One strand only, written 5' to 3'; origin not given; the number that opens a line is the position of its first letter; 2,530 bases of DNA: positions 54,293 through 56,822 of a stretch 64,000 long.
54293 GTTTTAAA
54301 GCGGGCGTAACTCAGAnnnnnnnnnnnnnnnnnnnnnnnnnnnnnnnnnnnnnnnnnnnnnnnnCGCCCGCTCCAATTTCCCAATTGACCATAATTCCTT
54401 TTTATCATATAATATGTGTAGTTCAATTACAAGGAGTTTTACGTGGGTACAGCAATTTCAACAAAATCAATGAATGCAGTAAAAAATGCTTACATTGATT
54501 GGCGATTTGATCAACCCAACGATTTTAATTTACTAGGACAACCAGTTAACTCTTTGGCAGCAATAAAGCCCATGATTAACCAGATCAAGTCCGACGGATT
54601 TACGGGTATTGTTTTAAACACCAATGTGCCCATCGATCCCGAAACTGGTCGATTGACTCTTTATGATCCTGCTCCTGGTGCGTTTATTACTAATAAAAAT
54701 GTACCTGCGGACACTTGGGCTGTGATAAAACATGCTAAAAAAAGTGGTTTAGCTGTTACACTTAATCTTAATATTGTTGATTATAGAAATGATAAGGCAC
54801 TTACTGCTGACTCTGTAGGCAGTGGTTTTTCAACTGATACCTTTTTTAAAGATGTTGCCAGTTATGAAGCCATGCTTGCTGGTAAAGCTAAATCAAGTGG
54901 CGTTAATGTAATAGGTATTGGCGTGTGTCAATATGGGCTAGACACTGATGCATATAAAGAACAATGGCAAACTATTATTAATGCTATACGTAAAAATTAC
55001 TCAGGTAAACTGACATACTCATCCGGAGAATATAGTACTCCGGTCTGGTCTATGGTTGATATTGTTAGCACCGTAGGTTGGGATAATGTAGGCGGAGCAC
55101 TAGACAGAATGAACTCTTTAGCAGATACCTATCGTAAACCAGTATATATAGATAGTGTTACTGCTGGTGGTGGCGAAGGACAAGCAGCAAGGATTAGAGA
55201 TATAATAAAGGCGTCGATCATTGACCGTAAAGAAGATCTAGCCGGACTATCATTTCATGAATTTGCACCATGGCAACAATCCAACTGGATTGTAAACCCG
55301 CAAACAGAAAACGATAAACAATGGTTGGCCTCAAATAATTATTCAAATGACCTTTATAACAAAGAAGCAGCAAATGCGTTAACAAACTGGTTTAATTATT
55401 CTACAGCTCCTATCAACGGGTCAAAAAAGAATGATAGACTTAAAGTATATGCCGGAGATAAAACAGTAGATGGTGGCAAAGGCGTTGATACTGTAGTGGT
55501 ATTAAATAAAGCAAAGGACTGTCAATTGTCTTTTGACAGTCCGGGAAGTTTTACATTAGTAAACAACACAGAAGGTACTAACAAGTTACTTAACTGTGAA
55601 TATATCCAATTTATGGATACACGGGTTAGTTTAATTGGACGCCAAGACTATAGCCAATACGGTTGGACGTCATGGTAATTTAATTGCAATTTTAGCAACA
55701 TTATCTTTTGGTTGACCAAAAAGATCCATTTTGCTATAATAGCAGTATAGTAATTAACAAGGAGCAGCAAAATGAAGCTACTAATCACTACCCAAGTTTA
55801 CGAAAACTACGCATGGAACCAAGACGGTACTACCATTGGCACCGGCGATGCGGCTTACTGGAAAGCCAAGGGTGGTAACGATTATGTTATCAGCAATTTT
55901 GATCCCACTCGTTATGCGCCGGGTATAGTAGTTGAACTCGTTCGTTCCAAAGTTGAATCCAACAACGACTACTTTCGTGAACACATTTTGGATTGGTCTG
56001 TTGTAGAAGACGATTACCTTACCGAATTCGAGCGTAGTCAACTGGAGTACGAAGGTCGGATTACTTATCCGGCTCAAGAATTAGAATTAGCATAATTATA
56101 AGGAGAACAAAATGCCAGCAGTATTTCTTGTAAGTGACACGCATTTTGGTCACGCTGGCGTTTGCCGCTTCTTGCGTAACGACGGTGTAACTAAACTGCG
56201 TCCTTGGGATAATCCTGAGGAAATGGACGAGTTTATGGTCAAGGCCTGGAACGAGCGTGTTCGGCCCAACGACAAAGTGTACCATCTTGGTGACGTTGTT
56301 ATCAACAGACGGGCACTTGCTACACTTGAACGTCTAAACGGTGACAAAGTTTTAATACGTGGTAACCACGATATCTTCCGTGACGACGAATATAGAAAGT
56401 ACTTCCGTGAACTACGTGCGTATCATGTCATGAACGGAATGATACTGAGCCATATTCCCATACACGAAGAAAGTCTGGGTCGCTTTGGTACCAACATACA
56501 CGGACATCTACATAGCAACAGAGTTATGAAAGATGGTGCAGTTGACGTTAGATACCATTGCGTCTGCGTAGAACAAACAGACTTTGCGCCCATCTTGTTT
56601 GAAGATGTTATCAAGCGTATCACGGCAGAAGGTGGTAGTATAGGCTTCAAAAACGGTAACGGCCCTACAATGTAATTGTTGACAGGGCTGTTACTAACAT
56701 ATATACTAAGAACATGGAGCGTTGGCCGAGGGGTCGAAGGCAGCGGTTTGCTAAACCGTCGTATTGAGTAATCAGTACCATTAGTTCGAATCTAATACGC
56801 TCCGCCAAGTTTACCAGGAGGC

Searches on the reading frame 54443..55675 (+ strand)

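Call 47: search_protein_families(library=phrogs, proteins=[window:54443-55675:+], max_evalue=0.00001)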
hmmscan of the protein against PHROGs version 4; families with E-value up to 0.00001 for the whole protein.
window:54443-55675:+ (411 aa): 0 families

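Call 54: search_protein_families(library=pfam, proteins=[window:54443-55675:+], max_evalue=1)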
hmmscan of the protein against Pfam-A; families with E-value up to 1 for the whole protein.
window:54443-55675:+ (411 aa): 5 families
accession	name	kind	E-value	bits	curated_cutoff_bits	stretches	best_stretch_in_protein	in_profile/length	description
PF22612.2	GH113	-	1.4e-10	41.5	27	1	90-236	60-214/289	Glycoside Hydrolase Family 113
PF11684.13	DUF3280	-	0.021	15.5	30.1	1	85-136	76-127/138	Protein of unknown function (DUF2380)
PF04131.20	NanE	-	0.043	13.4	27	1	137-232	98-188/192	Putative N-acetylmannosamine-6-phosphate epimerase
PF13433.12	Peripla_BP_5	-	0.09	12.3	27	1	5-67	294-355/363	Periplasmic binding protein domain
PF00353.25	HemolysinCabind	-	0.098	13.1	23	1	324-351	9-36/36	RTX calcium-binding nonapeptide repeat (4 copies)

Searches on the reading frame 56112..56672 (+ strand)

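Call 54: search_protein_families(library=pfam, proteins=[window:56112-56672:+], max_evalue=1)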
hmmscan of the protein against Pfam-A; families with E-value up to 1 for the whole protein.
window:56112-56672:+ (187 aa): 2 families
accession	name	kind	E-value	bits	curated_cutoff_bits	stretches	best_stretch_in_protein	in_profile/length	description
PF00149.33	Metallophos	-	1.2e-06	29.6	21.5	1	5-128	4-113/191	Calcineurin-like phosphoesterase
PF12850.12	Metallophos_2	-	3.9e-06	27.4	27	1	4-143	3-126/154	Calcineurin-like phosphoesterase superfamily domain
